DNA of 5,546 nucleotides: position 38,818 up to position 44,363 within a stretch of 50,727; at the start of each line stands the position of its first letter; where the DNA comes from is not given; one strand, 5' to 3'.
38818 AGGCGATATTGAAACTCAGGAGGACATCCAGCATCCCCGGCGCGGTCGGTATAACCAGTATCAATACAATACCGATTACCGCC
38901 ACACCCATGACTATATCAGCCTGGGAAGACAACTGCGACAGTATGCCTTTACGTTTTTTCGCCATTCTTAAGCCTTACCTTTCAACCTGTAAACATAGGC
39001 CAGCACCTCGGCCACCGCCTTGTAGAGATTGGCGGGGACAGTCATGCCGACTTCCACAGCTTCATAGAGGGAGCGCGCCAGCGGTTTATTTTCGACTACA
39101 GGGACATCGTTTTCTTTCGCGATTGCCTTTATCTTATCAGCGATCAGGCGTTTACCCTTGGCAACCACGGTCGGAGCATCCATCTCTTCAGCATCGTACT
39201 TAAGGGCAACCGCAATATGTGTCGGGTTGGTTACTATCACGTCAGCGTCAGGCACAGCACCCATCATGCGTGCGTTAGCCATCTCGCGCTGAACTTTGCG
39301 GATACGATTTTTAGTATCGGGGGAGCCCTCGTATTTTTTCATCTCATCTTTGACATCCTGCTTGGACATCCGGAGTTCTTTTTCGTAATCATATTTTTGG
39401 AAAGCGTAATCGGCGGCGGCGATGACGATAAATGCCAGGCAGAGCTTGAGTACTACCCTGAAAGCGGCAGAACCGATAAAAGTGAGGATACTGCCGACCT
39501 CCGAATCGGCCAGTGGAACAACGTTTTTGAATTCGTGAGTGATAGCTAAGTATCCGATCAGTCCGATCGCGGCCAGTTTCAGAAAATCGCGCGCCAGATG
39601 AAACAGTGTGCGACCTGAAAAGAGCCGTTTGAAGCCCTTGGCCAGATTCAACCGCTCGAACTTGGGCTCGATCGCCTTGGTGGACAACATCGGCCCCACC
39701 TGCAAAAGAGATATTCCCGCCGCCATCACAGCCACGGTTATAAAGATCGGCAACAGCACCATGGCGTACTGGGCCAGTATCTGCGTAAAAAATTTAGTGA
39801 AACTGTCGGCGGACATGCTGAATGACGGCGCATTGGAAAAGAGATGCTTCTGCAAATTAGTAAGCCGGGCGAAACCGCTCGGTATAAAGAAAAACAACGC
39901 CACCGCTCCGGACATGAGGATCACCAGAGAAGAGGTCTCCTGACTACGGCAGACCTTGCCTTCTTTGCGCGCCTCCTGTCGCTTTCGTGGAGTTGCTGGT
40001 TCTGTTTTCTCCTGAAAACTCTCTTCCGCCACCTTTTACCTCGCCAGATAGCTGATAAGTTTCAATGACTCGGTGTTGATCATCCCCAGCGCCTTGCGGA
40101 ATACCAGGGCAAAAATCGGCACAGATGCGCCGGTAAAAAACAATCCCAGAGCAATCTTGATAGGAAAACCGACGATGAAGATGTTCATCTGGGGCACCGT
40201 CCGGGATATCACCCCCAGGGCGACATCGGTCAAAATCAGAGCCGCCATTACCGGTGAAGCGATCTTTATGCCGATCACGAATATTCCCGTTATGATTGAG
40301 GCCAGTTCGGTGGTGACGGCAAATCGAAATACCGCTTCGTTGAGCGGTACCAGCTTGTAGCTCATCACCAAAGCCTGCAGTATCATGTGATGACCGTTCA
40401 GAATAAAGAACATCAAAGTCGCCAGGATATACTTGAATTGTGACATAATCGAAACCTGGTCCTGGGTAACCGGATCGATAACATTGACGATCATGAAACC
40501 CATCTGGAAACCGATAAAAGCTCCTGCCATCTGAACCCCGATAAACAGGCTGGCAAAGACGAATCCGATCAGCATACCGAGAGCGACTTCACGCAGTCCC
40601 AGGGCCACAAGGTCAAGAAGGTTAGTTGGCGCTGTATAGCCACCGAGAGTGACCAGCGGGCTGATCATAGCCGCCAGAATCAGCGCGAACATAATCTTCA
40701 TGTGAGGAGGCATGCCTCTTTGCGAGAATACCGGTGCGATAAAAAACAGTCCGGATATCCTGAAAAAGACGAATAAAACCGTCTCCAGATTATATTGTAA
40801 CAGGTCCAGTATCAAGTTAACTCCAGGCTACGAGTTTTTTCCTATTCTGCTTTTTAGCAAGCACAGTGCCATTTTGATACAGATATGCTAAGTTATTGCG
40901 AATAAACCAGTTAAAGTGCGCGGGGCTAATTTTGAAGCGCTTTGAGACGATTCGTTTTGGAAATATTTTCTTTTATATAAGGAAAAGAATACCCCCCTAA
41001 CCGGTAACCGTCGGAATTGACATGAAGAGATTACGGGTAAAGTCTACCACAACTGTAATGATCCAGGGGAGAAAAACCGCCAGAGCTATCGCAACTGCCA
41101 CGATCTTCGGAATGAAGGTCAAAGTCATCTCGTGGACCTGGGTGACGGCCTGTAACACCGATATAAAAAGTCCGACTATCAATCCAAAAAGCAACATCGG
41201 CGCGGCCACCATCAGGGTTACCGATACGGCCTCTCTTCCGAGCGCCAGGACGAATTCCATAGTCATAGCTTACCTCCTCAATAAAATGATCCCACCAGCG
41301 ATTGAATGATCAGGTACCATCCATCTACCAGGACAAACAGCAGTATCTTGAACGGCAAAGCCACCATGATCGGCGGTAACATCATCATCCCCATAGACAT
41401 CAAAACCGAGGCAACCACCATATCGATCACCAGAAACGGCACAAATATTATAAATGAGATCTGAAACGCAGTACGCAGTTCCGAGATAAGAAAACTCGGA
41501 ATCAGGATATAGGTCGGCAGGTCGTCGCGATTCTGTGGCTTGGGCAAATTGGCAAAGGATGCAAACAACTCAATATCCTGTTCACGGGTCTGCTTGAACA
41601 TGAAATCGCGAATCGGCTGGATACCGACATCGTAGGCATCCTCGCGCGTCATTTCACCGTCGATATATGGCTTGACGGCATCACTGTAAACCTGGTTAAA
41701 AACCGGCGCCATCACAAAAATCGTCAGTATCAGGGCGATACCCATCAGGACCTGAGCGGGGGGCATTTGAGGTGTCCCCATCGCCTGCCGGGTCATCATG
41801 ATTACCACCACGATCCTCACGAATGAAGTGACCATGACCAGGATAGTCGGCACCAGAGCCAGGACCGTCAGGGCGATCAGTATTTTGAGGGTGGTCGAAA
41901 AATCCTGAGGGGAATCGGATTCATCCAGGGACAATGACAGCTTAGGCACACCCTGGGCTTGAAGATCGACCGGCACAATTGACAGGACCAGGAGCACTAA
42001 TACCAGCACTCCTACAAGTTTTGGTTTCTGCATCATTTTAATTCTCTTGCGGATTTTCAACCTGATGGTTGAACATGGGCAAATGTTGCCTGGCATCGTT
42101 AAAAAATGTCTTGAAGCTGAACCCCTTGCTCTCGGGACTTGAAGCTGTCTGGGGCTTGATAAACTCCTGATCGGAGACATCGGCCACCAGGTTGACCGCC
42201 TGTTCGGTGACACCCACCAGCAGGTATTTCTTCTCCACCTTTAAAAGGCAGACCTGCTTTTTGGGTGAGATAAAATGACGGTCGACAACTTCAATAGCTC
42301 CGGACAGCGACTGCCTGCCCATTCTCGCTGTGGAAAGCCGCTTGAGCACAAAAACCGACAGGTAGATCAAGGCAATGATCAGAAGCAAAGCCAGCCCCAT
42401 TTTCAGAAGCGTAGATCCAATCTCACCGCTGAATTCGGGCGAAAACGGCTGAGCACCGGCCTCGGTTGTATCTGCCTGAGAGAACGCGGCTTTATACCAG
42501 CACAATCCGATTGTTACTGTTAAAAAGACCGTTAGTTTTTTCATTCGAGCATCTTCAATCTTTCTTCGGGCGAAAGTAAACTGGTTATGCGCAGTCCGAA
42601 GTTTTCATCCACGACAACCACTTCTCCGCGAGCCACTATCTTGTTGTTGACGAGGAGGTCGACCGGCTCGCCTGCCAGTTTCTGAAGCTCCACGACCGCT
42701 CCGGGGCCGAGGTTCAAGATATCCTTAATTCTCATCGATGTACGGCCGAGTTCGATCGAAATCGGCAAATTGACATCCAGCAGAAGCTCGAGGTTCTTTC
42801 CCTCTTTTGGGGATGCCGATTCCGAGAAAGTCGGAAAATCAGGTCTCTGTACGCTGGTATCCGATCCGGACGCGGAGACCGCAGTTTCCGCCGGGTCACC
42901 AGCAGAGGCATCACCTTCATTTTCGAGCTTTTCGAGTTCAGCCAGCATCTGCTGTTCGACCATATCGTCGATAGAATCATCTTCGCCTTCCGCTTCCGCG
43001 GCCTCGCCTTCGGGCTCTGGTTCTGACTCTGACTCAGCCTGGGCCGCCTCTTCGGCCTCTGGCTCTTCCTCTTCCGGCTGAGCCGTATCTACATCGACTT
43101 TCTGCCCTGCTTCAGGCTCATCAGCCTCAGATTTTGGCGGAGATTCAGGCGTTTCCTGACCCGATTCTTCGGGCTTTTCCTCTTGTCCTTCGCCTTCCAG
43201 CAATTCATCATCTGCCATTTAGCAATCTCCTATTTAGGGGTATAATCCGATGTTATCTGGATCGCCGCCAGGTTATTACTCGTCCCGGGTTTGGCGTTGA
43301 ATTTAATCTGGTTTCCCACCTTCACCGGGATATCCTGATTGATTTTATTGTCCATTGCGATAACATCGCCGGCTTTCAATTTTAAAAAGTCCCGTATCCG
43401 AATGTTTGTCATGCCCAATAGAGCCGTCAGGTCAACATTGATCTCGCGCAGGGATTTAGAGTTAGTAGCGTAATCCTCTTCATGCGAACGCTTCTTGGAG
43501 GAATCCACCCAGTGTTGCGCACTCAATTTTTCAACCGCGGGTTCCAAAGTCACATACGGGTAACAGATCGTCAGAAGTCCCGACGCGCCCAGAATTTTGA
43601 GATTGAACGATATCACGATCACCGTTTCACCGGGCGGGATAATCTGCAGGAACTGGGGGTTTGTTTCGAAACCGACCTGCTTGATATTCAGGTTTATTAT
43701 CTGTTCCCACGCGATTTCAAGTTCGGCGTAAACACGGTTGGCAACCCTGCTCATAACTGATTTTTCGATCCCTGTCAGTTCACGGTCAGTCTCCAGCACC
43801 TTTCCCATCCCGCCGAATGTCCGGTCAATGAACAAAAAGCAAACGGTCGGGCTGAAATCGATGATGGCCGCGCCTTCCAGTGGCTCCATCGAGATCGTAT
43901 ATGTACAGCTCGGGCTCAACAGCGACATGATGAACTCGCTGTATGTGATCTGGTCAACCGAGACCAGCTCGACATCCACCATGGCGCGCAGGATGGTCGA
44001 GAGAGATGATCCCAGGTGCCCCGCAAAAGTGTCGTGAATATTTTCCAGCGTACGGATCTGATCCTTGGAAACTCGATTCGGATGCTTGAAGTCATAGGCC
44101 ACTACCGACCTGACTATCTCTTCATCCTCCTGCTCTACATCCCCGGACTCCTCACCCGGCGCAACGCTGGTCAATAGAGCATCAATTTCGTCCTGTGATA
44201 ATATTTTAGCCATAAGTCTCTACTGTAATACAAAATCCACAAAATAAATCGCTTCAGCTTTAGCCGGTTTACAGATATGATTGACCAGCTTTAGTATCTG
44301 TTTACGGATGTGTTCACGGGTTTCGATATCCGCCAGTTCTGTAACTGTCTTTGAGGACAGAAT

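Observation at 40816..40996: Near-consensus sigma-54 promoter splitting fliPQ from fliR-flhBAFG-fliA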

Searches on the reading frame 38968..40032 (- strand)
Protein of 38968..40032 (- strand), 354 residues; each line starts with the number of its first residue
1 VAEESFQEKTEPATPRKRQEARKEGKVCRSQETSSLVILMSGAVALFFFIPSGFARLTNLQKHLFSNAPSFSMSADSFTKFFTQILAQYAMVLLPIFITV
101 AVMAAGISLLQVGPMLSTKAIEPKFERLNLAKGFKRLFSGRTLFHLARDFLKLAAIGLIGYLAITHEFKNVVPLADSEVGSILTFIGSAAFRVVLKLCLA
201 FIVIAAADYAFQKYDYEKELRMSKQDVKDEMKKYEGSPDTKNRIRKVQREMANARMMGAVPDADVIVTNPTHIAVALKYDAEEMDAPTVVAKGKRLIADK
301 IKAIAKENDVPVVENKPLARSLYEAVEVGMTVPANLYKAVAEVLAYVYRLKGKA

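Call 5: search_protein_families(library=pfam, proteins=[window:38968-40032:-])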
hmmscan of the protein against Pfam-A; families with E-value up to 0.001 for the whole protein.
window:38968-40032:- (354 aa): 1 family
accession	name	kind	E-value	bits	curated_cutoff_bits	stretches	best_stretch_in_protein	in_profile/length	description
PF01312.24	Bac_export_2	-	2.6e-128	428.4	24.4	1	7-347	1-335/335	FlhB HrpN YscU SpaS Family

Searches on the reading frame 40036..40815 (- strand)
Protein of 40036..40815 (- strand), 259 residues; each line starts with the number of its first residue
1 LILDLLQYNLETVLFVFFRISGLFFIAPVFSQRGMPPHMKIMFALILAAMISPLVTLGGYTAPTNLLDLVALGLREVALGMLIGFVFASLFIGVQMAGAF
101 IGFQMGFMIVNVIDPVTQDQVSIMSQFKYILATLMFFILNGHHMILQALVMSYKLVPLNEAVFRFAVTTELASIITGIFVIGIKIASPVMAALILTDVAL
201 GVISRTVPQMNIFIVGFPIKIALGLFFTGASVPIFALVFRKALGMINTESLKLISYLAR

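Call 5: search_protein_families(library=pfam, proteins=[window:40036-40815:-])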
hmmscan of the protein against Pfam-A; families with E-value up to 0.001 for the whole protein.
window:40036-40815:- (259 aa): 1 family
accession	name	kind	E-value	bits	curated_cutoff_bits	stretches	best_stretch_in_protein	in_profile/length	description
PF01311.25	Bac_export_1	-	3.1e-65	220.4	27.8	1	12-243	3-227/230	Bacterial export proteins, family 1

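Call 21: find_related_loci(query=window:40036-40815:-, collection=genome_contigs, flank=3000)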
Query window:40036-40815:- (259 aa) in genome_contigs; peptide patterns used: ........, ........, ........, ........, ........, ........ (x = any residue, [..] = any of these).
308 stretches matched a pattern; 212 encode a relative of the query (tblastn E <= 1e-3); the best 80 are kept; 80 distinct loci.
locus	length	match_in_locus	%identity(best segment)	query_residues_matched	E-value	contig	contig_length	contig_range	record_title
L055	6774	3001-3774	68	2-259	3e-116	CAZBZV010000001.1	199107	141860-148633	MAG TPA_asm: uncultured Ignavibacteria bacterium isolate SRP141376_co2_104 genome assembly, contig: NODE_101_length_1991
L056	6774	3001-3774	68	2-259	3e-115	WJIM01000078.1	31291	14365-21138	MAG: Candidatus Zixiibacteriota bacterium isolate Bin_249 k141_534528, whole genome shotgun sequence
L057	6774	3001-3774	48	2-259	3e-75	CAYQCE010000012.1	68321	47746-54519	MAG TPA_asm: uncultured Ignavibacteria bacterium isolate SRP141376_co4_284 genome assembly, contig: NODE_710_length_6832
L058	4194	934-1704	48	3-259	2e-74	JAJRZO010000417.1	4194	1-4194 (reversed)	MAG: Candidatus Zixiibacteriota bacterium isolate Dive96_bin4.201 k141_4179853, whole genome shotgun sequence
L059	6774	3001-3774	47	2-259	3e-74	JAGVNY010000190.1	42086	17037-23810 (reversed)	MAG: Candidatus Zixiibacteriota bacterium isolate DeMMO3_21 c_000000024448, whole genome shotgun sequence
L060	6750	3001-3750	48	9-258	1e-72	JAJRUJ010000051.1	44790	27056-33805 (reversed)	MAG: Candidatus Zixiibacteriota bacterium isolate Dive96_bin10.176 k141_2483734, whole genome shotgun sequence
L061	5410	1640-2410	48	3-259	2e-72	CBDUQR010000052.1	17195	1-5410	MAG TPA_asm: uncultured bacterium isolate SRR21487743_binner23_Refined_16 genome assembly, contig: ERZ25748485.658, whol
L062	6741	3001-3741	47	12-258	3e-68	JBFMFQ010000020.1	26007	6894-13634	MAG: Candidatus Zixiibacteriota bacterium isolate MAG275 MAG275_20, whole genome shotgun sequence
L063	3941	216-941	43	13-254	2e-65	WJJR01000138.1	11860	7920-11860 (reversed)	MAG: Candidatus Zixiibacteriota bacterium isolate Bin_224 k141_1303165, whole genome shotgun sequence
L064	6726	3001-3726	43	13-254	2e-64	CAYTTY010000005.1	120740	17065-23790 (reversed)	MAG TPA_asm: uncultured Ignavibacteria bacterium isolate SRP141376_co2_295 genome assembly, contig: NODE_359_length_1207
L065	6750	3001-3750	42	10-259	2e-63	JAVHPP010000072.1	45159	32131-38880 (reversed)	MAG: Candidatus Zixiibacteriota bacterium isolate auto_59_18 WB_2019_0_2um_260_length_45159_cov_9, whole genome shotgun 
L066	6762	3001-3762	44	2-255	1e-62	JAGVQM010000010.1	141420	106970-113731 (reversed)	MAG: Candidatus Zixiibacteriota bacterium isolate DeMMO3_3 c_000000021714, whole genome shotgun sequence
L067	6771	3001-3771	42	2-258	7e-61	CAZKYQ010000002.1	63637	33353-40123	MAG TPA_asm: uncultured Ignavibacteria bacterium isolate binchicken_co275_126 genome assembly, contig: NODE_346_length_6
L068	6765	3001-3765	42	8-257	5e-61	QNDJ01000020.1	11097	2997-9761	MAG: candidate division KSB1 bacterium isolate B21_G16 B21_Guay16_scaffold_04229, whole genome shotgun sequence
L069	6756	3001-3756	43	2-254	1e-59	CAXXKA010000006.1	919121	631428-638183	MAG: uncultured candidate division Zixibacteria bacterium isolate 057be676-9b3e-4ab3-9904-799d5201c552 genome assembly, 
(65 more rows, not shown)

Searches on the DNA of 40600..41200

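Call 68: search_rna_families(source=window, start=40600, end=41200, threshold=evalue, max_evalue=1)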
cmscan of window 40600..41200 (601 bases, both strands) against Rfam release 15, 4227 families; matches with E-value up to 1: 1.
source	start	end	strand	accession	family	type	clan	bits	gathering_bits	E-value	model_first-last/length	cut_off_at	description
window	40600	40792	-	RF02267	Vax2os1_2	Gene; lncRNA;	-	9.8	55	0.11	1-192/466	3'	Vax2os1 conserved region 2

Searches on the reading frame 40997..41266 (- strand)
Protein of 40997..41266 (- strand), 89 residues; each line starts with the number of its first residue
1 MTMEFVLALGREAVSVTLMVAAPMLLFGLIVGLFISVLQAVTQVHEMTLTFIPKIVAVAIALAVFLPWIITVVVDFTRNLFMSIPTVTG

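Call 5: search_protein_families(library=pfam, proteins=[window:40997-41266:-])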
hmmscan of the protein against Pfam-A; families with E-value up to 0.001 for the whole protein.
window:40997-41266:- (89 aa): 1 family
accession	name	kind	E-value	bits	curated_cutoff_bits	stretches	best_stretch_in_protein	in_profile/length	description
PF01313.24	Bac_export_3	-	6.8e-27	93.7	25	1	6-78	2-74/74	Bacterial export proteins, family 3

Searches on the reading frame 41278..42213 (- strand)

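Call 5: search_protein_families(library=pfam, proteins=[window:41278-42213:-])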
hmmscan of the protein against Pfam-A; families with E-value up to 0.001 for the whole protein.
window:41278-42213:- (311 aa): 1 family
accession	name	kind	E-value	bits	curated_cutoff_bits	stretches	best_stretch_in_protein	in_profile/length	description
PF00813.25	FliP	-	1.3e-79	267.1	26.9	1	115-306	2-191/191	FliP family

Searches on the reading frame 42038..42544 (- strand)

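Call 18: search_protein_families(library=pfam, proteins=[window:42038-42544:-], max_evalue=0.01)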
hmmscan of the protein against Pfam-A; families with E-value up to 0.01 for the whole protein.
window:42038-42544:- (168 aa): 2 families
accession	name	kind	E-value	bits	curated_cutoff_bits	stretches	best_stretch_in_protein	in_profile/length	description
PF04347.18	FliO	-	1.3e-14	54.5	22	1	65-151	1-89/91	Flagellar biosynthesis protein, FliO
PF08570.15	DUF1761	-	0.0026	18.5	31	1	5-120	6-116/123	Protein of unknown function (DUF1761)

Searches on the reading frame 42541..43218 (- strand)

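Call 5: search_protein_families(library=pfam, proteins=[window:42541-43218:-])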
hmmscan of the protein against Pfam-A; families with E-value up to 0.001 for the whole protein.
window:42541-43218:- (225 aa): 1 family
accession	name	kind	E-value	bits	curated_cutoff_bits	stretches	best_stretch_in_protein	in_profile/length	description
PF01052.25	FliMN_C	-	2.3e-25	88.7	23.8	1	145-215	2-72/73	Type III flagellar switch regulator (C-ring) FliN C-term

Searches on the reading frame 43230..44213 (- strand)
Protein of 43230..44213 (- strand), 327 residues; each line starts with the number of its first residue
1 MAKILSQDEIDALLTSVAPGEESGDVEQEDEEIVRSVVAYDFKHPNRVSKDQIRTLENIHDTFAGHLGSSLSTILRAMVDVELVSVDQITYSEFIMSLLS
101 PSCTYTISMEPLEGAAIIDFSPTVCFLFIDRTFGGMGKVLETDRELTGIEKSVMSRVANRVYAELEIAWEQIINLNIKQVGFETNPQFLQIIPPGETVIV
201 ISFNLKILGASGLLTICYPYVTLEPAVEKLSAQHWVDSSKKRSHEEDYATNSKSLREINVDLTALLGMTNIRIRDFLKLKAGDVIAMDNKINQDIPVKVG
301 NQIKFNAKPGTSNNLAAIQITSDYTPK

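Call 5: search_protein_families(library=pfam, proteins=[window:43230-44213:-])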
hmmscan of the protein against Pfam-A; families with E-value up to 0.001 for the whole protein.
window:43230-44213:- (327 aa): 2 families
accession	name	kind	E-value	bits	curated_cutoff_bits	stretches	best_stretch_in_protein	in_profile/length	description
PF02154.20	FliM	-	2.2e-59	201.1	27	1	40-230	1-192/192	Flagellar motor switch protein FliM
PF01052.25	FliMN_C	-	3.5e-19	68.9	23.8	1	254-322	2-70/73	Type III flagellar switch regulator (C-ring) FliN C-term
